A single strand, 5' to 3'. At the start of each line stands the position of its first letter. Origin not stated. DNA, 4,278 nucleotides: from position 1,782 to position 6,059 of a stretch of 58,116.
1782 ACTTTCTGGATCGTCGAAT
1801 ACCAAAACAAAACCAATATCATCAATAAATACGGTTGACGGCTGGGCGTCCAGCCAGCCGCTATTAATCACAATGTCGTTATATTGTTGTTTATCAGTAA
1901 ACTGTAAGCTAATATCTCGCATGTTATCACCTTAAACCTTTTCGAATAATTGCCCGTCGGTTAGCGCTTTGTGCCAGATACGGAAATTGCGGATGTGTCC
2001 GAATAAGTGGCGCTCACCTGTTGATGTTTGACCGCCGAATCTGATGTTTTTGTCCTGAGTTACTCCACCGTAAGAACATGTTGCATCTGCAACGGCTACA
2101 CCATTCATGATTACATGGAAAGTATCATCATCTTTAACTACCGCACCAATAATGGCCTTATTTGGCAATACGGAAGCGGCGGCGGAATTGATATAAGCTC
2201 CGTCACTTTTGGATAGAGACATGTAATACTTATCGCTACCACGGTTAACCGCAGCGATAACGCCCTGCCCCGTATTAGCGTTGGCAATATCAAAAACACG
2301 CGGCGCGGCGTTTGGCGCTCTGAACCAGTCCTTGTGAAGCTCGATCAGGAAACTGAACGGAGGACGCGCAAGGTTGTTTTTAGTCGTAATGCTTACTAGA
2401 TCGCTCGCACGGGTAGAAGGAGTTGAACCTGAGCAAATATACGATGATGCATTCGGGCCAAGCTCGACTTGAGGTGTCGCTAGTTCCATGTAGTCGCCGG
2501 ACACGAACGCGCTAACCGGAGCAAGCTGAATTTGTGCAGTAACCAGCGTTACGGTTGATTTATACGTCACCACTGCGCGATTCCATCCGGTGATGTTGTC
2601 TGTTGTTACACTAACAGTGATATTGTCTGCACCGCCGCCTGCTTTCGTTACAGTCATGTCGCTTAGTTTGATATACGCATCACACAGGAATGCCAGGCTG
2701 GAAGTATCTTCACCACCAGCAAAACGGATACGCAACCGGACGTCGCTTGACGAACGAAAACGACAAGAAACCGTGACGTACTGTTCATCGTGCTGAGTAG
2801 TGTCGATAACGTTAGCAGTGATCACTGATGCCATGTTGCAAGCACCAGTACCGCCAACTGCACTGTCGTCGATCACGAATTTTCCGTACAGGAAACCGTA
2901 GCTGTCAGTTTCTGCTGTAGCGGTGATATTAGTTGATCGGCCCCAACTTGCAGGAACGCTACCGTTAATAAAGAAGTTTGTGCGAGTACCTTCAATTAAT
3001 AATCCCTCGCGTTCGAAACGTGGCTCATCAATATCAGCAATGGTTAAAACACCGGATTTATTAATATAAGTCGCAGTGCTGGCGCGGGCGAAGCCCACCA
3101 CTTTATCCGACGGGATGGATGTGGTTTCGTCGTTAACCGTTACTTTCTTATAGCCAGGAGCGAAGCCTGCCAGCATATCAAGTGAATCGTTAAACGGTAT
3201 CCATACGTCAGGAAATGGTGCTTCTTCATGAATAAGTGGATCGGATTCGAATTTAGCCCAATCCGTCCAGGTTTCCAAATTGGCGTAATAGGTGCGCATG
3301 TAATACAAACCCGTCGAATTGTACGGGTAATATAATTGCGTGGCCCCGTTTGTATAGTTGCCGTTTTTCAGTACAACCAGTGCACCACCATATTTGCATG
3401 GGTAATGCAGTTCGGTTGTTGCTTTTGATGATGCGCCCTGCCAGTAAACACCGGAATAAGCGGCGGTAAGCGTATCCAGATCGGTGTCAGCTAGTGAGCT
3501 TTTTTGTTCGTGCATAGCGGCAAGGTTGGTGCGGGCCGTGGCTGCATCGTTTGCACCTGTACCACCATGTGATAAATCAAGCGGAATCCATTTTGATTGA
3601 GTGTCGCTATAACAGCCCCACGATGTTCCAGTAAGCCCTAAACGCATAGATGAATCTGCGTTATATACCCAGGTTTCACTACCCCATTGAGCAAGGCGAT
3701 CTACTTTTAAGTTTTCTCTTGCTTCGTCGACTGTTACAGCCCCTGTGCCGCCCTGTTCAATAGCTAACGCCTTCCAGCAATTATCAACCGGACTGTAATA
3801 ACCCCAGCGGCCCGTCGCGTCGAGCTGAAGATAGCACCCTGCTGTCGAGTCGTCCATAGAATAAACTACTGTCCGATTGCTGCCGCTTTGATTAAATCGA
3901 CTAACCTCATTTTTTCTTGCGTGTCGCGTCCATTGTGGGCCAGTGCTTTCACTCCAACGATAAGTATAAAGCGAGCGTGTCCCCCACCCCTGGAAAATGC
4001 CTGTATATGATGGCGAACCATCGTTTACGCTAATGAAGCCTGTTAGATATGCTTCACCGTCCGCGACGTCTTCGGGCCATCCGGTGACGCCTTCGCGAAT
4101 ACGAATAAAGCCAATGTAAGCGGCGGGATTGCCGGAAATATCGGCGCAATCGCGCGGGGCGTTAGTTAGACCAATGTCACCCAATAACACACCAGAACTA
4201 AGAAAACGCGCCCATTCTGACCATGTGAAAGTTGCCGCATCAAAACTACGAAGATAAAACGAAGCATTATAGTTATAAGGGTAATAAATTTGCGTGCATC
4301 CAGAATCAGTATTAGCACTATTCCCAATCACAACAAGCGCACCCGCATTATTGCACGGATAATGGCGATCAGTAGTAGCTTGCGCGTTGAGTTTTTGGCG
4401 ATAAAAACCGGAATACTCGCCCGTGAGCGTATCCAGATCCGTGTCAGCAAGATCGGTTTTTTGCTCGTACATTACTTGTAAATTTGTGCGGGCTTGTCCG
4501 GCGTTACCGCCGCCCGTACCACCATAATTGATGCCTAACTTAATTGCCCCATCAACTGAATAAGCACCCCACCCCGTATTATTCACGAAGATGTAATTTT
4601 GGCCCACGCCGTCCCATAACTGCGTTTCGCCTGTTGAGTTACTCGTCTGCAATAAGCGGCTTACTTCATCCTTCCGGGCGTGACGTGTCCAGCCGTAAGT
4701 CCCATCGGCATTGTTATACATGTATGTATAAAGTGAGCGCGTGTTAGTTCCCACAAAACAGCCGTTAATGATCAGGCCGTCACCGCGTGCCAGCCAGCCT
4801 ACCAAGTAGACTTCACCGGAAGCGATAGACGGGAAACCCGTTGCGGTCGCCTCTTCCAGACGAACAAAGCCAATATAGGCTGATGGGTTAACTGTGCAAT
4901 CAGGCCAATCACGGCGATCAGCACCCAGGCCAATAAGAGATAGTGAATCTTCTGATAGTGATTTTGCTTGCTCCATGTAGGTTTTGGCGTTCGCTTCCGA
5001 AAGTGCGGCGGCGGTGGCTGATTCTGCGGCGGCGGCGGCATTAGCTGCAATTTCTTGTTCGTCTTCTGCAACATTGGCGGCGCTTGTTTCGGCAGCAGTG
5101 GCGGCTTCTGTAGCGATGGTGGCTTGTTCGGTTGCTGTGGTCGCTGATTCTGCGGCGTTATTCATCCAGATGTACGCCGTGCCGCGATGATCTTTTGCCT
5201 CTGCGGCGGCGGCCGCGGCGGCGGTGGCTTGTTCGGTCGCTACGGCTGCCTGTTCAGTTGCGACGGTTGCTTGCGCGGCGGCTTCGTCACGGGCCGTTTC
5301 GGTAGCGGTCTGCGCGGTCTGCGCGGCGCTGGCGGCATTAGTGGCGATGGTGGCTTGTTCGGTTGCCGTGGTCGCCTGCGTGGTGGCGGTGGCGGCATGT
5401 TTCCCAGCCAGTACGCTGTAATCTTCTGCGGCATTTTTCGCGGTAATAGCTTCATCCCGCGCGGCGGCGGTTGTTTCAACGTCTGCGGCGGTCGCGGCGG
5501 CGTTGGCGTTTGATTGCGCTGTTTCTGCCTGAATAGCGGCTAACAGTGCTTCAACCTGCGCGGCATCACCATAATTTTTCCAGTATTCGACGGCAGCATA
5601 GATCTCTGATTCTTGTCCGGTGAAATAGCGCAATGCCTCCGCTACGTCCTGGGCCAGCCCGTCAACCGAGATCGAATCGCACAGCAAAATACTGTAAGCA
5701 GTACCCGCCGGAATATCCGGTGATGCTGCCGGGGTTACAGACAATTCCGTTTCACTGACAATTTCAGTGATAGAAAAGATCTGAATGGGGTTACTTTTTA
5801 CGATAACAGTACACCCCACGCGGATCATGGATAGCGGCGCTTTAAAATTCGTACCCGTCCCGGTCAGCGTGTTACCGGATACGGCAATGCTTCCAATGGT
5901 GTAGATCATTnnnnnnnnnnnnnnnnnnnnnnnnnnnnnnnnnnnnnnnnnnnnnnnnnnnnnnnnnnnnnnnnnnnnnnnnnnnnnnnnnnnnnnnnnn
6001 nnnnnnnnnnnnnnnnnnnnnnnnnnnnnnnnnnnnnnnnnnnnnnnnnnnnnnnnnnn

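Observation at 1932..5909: Giant fibre protein with an internally duplicated C-terminal module and recombinogenic repeats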

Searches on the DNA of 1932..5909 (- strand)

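Call 10: search_dna_similar(query=window:1932-5909:-, collection=phages, mode=near, max_rows=30)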
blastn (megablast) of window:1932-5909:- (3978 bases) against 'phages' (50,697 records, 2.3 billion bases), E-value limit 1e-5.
No match.

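Call 13: search_dna_similar(query=window:1932-5909:-, collection=ecoli_genomes, mode=near, max_rows=30)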
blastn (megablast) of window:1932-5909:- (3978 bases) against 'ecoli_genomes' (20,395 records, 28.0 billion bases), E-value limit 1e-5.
Records with a match: 5; places in all: 5; records where one place covers at least 80% of the query: 0.
Genomes with a match: 5 of 5426; with a place that covers at least 80% of the query: 0. Places per genome that has any: lowest 1, median 1, highest 1. On chromosomes: 5 places; on plasmids: 0.
Best place of each record, by identity: 90-95% 1; 80-90% 4.
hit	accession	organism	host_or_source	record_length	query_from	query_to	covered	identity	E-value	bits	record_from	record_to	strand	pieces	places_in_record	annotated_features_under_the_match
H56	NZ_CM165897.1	Escherichia coli strain N25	Homo sapiens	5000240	2698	3978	32%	86.4%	0e+0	1391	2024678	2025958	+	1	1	phage head spike fiber domain-containing protein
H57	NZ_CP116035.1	Escherichia coli strain FAH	Homo sapiens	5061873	2701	3978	32%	86.5%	0e+0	1397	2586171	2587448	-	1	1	phage head spike fiber domain-containing protein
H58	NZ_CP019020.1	Escherichia coli strain Ecol_244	Homo sapiens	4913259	2704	3953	31%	82.9%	0e+0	1114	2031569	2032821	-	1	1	phage head spike fiber domain-containing protein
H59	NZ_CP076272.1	Escherichia coli strain E21845/O/A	Homo sapiens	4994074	1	1656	17%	87.9%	7e-155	804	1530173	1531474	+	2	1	tail fiber domain-containing protein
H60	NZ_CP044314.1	Escherichia coli strain RM9245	feces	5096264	1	272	7%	90.4%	7e-95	359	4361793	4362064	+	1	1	tail fiber domain-containing protein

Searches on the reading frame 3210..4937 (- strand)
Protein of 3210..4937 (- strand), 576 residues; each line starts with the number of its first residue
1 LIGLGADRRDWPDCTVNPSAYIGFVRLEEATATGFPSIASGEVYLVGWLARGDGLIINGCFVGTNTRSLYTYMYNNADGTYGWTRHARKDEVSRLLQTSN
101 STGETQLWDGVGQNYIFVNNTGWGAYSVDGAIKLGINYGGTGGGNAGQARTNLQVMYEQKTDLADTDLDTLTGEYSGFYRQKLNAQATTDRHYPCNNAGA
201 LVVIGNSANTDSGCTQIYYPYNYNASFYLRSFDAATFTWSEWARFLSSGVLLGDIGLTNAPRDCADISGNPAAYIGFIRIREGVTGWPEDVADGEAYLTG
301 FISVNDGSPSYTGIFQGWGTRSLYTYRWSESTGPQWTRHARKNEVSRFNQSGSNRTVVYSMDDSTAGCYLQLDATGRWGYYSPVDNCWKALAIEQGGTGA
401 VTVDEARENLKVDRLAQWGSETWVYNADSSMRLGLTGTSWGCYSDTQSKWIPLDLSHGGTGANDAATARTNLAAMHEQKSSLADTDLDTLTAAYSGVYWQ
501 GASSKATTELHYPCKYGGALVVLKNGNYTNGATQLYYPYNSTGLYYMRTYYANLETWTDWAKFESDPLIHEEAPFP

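Call 38: predict_structure(alignment_id=A1)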
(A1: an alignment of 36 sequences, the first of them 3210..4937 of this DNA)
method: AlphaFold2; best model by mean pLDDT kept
length: 576 residues; sequences in the alignment: 36
mean_pLDDT: 64.7   pTM: 0.25
mean pLDDT of the five models: 64.7, 63.7, 62.0, 61.7, 59.0
residues with pLDDT >= 90: 39; 70-90: 228; 50-70: 147; < 50: 162
segments of 3 or more residues with pLDDT < 50: 1-7, 89-160, 208-211, 247-260, 342-353, 391-403, 405-415, 453-459, 473-478, 567-576
pLDDT, mean of each block of 10 residues (from residue 1): 48 87 87 84 87 82 83 89 72 35 43 44 40 27 33 33 72 69 73 81 60 73 70 79 63 34 72 71 75 71 63 74 76 74 40 54 61 56 66 38 44 48 57 58 68 44 53 50 87 84 87 90 75 88 86 89 64 33
secondary structure, 60 per line:
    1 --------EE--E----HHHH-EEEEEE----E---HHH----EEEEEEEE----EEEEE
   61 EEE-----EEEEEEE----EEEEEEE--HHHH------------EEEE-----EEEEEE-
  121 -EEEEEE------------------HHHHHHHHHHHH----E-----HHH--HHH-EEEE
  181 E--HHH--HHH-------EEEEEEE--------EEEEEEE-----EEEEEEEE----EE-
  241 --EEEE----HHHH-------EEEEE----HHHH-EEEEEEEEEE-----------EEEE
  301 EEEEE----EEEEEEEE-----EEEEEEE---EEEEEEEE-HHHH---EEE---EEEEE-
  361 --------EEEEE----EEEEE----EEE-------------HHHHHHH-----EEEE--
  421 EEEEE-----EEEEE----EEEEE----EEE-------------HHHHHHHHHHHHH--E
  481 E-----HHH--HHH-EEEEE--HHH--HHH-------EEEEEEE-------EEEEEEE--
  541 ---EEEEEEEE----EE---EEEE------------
elements in order: H18-21 E23-28 E44-51 E56-63 E69-75 E80-86 H89-92 E105-108 E114-119 E122-127 H146-157 E177-181 E199-205 E214-220 E226-233 E243-246 H251-254 E262-266 H271-274 E276-285 E297-305 E310-317 E323-329 E333-340 H342-345 E349-351 E355-359 E369-373 E378-382 E387-389 H403-409 E415-418 E421-425 E431-435 E440-444 E449-451 H465-477 E496-500 E518-524 E532-538 E544-551 E561-564

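Call 40: fold_search(model_id=the predicted structure, library=pdb)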
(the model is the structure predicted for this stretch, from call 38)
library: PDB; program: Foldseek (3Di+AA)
matches with E <= 10: 810; with E <= 0.001: 27
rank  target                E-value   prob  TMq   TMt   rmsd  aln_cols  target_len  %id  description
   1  9euf_8                2.3e-07  1.00  0.14  0.13  31.1       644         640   11  Cryo-EM structure of Staphylococcus aureus bacteriophage phi812 baseplate in the pre-contraction state - complete (released 2025-04-09)
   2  9euf_5                1.2e-06  1.00  0.15  0.18  26.6       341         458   16  Cryo-EM structure of Staphylococcus aureus bacteriophage phi812 baseplate in the pre-contraction state - complete (released 2025-04-09)
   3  6cl6_A                1.5e-05  1.00  0.12  0.18  45.9       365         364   15  Structure of P. aeruginosa R2 pyocin fiber PA0620 comprising C-terminal residues 323-691 (released 2018-06-27)
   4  8q81                  1.9e-05  0.84  0.08  0.12  26.2       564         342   10  Photorhabdus laumondii lectin PLL3 in complex with alpha-methyl-fucoside (released 2025-03-05)
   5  9g33_UQ               2.4e-05  0.51  0.09  0.07  28.6       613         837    9  Stalled 90S - Utp23-Krr1-deltaC3 (released 2025-06-18)
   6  6cl5_A                5.5e-05  1.00  0.12  0.18  45.3       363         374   12  Structure of P. aeruginosa R1 pyocin fiber PALES_06171 comprising C-terminal residues 323-701 (released 2018-06-27)
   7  9m7x_B                9.9e-05  0.98  0.13  0.12  27.2       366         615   10  Cryo-EM structure of bacteriophage NF5 C1 RBP (released 2025-12-17)
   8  6rg2_A                1.1e-04  0.60  0.07  0.11  26.4       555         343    9  Photorhabdus laumondii lectin PLL2 in complex with 3-O-methyl-D-glucose (released 2020-07-01)
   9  5mxf                  1.3e-04  0.57  0.07  0.11  25.3       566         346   10  Photorhabdus asymbiotica lectin (PHL) in complex with alpha-methyl fucoside (released 2017-08-09)
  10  6q3g_O2               1.5e-04  0.96  0.13  0.14  27.1       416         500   10  Structure of native bacteriophage P68 (released 2019-11-06)
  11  6iab                  1.5e-04  0.96  0.13  0.14  27.1       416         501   10  Tail fiber of Staphylococcus aureus phage P68 (released 2019-11-06)
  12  7drq_B                2.4e-04  0.57  0.11  0.12  23.2       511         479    7  Crystal structure of polysaccharide lyase Uly1 (released 2021-03-31)
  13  9i0n_A                2.6e-04  0.41  0.10  0.10  24.5       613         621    8  Cryo-EM structure of human sortilin ectodomain (released 2025-12-17)
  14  7drq_A                2.8e-04  0.47  0.10  0.11  22.7       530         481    6  Crystal structure of polysaccharide lyase Uly1 (released 2021-03-31)
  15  9n78_LH               2.9e-04  0.30  0.08  0.07  27.0       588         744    8  SSU processome maturation and disassembly, State L (released 2025-11-05)
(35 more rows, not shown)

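Call 55: fold_search(model_id=the predicted structure, library=viral)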
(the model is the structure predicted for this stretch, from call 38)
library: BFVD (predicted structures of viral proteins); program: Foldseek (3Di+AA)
matches with E <= 10: 1177; with E <= 0.001: 130
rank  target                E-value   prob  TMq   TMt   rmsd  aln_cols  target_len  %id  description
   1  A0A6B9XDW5            6.0e-25  1.00  0.18  0.09  46.2       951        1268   16  Putative tail fiber protein [Escherichia phage navn]
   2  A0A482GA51            6.4e-25  1.00  0.17  0.14  46.3       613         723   20  Tail spike TSP1/Gp66 N-terminal domain-containing protein [Escherichia phage EdH4]
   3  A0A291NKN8            2.7e-20  1.00  0.20  0.11  31.3       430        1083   26  Tail fiber protein [Salmonella phage SP01]
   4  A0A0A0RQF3            3.2e-16  1.00  0.19  0.18  35.9       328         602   29  Tail fiber protein [Escherichia phage Seurat]
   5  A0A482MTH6            2.3e-15  1.00  0.17  0.09  26.3       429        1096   24  Pectate lyase superfamily protein [Escherichia phage vB_EcoP_WFI101126]
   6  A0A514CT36            2.3e-14  1.00  0.14  0.15  27.0       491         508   15  Tail fiber protein [Achromobacter phage Motura]
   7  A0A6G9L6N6            2.3e-14  1.00  0.15  0.09  41.3       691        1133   12  Tail fiber receptor binding protein [Bacillus phage vB_BcM_Sam46]
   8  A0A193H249            5.6e-14  1.00  0.17  0.17  43.8       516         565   20  Tail fibers protein [Shigella phage SHSML-45]
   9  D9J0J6                5.3e-12  1.00  0.13  0.10  35.9       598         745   11  Gp49 [Brochothrix phage A9]
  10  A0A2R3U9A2            9.1e-12  1.00  0.13  0.11  27.7       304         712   23  Tail fibers protein [Salmonella phage vB_SenS_PHB07]
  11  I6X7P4                9.1e-12  1.00  0.16  0.08  34.6       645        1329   13  Hinge connector of long tail fiber distal connector [Aeromonas phage CC2]
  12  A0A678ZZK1            4.4e-11  1.00  0.15  0.09  35.9       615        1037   12  Tail fiber protein [Pectobacterium phage Arno18]
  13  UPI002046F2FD         5.8e-11  1.00  0.15  0.11  43.2       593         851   13  (no name look-up for this kind of identifier)
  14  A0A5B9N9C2            5.8e-11  1.00  0.13  0.07  57.2       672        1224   12  Hinge connector of long tail fiber distal connector [Aeromonas phage 4_4572]
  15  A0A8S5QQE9            1.0e-10  1.00  0.14  0.12  46.5       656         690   14  Tail collar fiber protein [Caudovirales sp. ctkvU4]
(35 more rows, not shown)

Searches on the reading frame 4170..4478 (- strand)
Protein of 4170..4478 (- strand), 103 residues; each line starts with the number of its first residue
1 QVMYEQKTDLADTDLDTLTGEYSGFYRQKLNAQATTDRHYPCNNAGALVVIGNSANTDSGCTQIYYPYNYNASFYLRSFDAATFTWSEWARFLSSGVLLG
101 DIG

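Call 41: search_protein_families(library=ncbifam, proteins=[window:4170-4478:-], max_evalue=10)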
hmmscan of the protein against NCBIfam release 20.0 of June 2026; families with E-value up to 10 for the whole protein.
window:4170-4478:- (103 aa): 0 families

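Call 45: search_solved_structures(query=A2, max_evalue=1, show_alignments=3)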
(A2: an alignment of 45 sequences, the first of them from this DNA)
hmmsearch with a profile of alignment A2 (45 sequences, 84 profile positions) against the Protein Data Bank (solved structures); distinct sequences matched with E-value up to 1: 4.
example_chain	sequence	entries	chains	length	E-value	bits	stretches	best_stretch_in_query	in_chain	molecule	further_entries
6cl6_A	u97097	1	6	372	7.9e-15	58.1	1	5-83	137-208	Tail fiber protein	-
6ct8_A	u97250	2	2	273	1.5e-14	57.2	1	5-83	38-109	R2-type pyocin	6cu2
6cl5_A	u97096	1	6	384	4.4e-12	49.3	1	6-83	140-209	Tail fiber protein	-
6eu4_A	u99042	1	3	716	0.52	13.8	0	5-83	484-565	Tail spike protein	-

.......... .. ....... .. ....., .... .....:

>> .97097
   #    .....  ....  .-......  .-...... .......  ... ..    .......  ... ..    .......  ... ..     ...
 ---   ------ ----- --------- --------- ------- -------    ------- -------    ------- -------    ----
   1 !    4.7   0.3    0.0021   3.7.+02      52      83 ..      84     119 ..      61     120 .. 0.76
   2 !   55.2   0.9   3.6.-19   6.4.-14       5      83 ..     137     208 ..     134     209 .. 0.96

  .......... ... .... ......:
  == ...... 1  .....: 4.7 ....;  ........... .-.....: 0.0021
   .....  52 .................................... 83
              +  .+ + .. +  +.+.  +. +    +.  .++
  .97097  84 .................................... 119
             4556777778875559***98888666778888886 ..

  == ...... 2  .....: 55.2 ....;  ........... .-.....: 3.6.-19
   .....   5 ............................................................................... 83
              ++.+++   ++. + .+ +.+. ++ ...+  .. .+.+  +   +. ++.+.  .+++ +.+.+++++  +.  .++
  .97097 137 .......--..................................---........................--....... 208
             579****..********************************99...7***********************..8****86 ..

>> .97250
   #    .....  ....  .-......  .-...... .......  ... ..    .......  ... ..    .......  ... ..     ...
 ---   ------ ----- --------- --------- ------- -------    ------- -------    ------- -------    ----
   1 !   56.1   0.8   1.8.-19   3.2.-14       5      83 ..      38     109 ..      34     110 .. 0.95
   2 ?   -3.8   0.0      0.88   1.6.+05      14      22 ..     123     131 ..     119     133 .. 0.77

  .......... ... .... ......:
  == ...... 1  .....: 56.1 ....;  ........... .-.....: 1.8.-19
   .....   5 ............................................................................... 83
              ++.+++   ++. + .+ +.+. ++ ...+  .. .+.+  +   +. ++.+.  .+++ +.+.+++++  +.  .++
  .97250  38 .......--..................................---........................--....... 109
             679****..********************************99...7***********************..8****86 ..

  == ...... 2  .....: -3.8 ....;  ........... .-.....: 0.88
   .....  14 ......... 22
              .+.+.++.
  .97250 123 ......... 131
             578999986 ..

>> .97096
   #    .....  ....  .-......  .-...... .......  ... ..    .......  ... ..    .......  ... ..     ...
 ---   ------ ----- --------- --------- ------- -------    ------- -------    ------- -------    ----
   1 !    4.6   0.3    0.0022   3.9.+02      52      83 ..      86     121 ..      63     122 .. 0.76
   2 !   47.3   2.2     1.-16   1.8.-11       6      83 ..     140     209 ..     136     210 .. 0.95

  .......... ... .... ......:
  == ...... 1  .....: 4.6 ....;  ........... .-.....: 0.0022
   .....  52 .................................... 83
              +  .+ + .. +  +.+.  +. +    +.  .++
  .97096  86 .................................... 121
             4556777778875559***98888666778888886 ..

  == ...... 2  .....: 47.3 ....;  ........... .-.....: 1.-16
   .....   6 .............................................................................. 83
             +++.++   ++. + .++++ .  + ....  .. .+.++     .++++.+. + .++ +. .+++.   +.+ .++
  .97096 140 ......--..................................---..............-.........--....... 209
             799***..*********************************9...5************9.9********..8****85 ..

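Call 46: search_protein_families(library=pfam, alignment_id=A2, max_evalue=1)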
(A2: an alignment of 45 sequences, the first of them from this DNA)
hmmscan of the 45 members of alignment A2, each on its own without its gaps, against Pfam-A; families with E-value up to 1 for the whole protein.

A. member 1, seq(90 aa): 0 families

B. families by the number of members that match (of 45 scanned): 9 families
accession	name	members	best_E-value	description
PF14903.11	WG_beta_rep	1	0.015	WG containing repeat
PF21785.3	Bflower_2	1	0.036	5-fold beta-flower protein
PF19906.4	CGDB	1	0.066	C-glycoside deglycosidase beta subunit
PF21762.3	DEDDh_C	1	0.08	DNA polymerase III subunit epsilon-like, C-terminal domain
PF11925.13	DUF3443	1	0.15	Protein of unknown function (DUF3443)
PF21134.2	T4_UVSX_C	1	0.16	Bacteriophage T4, Recombination and repair protein, C-terminal domain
PF16216.10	GxGYxYP_N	1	0.17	GxGYxYP_N 1st domain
PF15613.11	WSD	1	0.24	Williams-Beuren syndrome DDT (WSD), D-TOX E motif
PF08485.16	Polysacc_syn_2C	1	1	Polysaccharide biosynthesis protein C-terminal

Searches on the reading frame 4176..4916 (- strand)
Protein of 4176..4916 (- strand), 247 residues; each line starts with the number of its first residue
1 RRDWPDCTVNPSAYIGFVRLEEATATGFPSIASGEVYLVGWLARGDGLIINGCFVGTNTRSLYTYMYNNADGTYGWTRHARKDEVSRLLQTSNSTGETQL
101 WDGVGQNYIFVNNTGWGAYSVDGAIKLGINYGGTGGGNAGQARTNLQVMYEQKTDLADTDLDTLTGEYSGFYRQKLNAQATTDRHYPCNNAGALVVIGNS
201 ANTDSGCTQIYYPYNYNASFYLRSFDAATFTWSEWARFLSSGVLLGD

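Call 32: search_protein_representatives(protein=window:4176-4916:-)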
Query: 247 residues. Proteins with E-value up to 0.001 (for the whole library): 319; up to 1e-10: 111; up to 1e-30: 17. The best 150 are listed.
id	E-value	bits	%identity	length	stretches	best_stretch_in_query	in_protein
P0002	4.8e-183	622.8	62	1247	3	1-238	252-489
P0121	2.9e-133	459.7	65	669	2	2-241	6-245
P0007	1.2e-88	313.5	65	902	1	2-241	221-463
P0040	1.7e-79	283.5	48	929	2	2-240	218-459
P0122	2.8e-66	240.2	57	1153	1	2-238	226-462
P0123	1.2e-59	218.5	55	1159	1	2-240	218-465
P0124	8.3e-59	215.7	48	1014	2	2-154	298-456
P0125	5.2e-56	206.6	50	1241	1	2-241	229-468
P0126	8.7e-54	199.3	46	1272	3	2-157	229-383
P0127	9.3e-45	169.7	58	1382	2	1-157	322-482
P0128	1.1e-44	169.4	42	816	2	2-240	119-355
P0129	4.4e-43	164.2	42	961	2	2-239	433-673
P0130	6.4e-43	163.7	42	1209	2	2-239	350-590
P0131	1.3e-37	146.3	53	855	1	1-149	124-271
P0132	2.1e-34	135.8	45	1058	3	2-156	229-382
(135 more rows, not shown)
